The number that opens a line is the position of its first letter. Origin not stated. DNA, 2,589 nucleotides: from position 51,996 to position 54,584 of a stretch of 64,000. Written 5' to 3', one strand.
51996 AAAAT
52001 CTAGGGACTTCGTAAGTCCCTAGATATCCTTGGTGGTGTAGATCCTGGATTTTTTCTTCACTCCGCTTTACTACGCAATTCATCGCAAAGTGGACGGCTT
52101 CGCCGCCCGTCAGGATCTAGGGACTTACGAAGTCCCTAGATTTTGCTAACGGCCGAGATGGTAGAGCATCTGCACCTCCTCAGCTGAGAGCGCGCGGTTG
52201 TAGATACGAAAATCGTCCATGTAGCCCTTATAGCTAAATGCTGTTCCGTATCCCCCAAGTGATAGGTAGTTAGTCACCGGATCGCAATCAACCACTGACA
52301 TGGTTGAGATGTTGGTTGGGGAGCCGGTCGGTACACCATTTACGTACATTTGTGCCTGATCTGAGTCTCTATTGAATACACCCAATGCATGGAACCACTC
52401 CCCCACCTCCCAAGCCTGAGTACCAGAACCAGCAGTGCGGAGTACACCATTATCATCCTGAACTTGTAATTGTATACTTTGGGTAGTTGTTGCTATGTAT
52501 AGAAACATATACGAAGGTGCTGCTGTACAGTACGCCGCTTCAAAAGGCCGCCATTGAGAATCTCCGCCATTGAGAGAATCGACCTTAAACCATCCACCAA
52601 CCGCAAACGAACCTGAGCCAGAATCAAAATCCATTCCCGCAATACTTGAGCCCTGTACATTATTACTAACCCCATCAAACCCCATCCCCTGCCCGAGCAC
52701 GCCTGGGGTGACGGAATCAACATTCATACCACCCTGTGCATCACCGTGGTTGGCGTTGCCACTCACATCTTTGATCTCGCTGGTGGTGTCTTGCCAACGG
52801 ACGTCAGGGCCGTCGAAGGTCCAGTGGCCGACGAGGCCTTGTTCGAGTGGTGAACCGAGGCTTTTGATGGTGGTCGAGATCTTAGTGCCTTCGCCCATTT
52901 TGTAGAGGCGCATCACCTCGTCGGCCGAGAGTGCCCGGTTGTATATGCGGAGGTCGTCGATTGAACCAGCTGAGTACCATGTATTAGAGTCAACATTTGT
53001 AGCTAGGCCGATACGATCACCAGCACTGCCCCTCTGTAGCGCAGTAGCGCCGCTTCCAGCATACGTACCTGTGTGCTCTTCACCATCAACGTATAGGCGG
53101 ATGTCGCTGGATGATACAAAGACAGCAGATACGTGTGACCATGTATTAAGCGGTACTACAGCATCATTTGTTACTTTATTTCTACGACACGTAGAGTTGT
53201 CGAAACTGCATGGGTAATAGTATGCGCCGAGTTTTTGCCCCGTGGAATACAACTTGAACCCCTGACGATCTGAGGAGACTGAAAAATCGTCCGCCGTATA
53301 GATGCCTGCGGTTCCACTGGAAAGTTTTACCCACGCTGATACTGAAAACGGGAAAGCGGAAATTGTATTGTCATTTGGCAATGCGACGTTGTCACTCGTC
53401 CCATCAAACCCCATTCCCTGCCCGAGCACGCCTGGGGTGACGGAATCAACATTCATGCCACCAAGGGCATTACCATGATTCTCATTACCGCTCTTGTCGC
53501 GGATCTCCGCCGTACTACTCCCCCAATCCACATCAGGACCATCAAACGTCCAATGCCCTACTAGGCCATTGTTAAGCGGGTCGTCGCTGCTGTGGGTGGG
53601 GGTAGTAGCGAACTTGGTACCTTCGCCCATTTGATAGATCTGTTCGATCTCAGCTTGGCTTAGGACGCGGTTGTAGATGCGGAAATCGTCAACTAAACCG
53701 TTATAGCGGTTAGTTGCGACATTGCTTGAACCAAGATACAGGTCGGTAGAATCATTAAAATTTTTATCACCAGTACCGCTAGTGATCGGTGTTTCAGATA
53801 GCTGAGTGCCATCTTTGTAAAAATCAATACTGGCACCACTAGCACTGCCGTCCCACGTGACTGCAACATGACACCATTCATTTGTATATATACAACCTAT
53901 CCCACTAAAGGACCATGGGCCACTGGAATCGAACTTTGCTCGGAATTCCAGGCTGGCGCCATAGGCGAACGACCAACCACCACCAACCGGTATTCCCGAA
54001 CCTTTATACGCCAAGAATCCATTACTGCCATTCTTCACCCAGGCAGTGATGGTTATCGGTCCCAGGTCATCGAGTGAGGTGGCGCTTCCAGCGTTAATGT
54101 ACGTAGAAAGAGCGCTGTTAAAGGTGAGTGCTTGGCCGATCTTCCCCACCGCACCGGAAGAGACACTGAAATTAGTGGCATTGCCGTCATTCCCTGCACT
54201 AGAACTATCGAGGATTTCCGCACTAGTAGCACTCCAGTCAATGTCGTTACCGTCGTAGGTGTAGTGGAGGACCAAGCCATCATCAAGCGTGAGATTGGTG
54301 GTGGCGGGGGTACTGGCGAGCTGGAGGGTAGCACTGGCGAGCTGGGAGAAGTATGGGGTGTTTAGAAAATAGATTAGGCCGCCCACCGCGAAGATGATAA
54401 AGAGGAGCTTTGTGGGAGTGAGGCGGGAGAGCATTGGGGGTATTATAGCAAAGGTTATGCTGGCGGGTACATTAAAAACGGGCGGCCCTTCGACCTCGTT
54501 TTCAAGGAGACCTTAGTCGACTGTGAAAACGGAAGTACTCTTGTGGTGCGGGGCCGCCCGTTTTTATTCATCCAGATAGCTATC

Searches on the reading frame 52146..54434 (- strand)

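Call 64: search_protein_families(library=pfam, proteins=[window:52146-54434:-], max_evalue=0.00001)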
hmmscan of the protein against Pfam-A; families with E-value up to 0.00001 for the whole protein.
window:52146-54434:- (762 aa): 2 families
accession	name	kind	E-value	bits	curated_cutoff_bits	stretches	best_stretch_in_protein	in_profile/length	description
PF13385.13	Laminin_G_3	-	6.2e-62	208.7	27.6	3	344-507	1-150/151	Concanavalin A-like lectin/glucanases superfamily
PF02973.23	Sialidase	-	2.4e-11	43.9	26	0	475-508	149-182/189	Sialidase, N-terminal domain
